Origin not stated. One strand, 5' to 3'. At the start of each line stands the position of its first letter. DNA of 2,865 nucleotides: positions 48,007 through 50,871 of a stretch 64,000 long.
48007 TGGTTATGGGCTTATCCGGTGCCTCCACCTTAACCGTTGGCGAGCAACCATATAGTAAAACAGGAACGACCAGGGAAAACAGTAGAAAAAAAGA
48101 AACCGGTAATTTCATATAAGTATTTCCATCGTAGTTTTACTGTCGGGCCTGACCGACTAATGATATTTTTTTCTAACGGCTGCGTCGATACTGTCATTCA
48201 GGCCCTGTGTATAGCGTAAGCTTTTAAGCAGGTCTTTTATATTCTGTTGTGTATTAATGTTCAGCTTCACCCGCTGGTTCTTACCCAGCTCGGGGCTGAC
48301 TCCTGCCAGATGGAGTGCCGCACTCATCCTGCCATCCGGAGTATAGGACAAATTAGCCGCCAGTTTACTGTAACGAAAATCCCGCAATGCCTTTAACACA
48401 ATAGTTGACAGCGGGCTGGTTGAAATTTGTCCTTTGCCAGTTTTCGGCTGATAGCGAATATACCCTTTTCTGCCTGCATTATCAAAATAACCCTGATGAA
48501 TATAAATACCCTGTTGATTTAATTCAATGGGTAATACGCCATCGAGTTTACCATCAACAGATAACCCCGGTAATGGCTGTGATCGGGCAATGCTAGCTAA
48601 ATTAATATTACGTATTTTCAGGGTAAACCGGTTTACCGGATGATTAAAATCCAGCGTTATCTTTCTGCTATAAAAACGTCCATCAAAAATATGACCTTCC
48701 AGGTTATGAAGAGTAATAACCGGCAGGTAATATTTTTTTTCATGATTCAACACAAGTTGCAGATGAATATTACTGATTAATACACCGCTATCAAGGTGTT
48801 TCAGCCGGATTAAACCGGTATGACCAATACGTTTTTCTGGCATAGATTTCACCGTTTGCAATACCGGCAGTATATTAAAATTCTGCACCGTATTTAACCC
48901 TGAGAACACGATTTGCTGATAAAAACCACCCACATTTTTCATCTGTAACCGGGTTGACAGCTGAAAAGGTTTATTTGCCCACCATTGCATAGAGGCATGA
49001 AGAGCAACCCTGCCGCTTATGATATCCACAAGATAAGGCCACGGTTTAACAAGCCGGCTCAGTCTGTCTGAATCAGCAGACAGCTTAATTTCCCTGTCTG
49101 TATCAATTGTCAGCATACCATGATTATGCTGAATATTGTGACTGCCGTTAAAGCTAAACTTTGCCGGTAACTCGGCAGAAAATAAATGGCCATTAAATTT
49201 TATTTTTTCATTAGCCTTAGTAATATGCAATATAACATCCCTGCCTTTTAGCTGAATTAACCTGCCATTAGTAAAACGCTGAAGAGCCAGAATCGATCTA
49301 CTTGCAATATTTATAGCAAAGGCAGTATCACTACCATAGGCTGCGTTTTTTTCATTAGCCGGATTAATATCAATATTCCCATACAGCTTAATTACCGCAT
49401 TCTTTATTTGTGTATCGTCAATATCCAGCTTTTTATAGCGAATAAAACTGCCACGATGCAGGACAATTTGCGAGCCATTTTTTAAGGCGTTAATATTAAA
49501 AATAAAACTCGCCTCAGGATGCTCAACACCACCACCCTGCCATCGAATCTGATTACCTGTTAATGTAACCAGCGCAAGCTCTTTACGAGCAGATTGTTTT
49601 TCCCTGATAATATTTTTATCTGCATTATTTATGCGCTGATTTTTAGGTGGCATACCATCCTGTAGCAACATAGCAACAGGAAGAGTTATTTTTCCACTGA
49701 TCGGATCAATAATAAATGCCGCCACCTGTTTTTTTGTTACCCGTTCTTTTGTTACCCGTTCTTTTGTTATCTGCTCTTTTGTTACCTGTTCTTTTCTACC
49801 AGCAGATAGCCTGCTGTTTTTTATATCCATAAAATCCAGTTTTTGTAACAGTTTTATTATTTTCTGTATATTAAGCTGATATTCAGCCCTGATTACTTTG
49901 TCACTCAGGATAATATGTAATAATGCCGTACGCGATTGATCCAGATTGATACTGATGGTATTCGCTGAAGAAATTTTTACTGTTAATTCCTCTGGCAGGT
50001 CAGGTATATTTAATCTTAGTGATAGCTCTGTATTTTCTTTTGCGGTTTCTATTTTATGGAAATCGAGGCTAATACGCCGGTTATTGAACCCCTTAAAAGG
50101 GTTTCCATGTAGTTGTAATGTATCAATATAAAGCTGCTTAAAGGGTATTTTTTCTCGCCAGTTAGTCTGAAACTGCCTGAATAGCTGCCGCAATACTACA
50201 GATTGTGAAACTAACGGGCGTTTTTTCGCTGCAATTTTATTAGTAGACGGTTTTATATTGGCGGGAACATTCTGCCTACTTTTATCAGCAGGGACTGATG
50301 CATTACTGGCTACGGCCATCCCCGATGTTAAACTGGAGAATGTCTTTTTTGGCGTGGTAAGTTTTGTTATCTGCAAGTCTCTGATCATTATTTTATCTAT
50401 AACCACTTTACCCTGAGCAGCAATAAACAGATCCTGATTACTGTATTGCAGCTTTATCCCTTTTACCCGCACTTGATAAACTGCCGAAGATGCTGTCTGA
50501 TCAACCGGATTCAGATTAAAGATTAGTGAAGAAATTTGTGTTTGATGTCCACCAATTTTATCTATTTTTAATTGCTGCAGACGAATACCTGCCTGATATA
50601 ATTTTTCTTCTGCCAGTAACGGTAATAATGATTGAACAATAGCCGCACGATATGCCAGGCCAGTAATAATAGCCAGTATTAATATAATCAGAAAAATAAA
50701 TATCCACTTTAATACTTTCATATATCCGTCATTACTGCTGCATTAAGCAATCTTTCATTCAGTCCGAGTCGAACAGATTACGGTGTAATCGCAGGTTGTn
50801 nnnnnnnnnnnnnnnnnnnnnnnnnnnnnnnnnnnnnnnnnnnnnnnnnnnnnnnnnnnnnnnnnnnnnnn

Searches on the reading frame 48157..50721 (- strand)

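Call 16: search_protein_families(library=pfam, proteins=[window:48157-50721:-], max_evalue=0.001)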
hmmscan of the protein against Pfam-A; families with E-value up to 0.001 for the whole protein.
window:48157-50721:- (854 aa): 1 family
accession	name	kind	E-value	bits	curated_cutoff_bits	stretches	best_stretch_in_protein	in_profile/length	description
PF11739.14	YdbH-like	-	8.9e-59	200.6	26.3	1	229-849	320-892/893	Intermembrane phospholipid transport protein YdbH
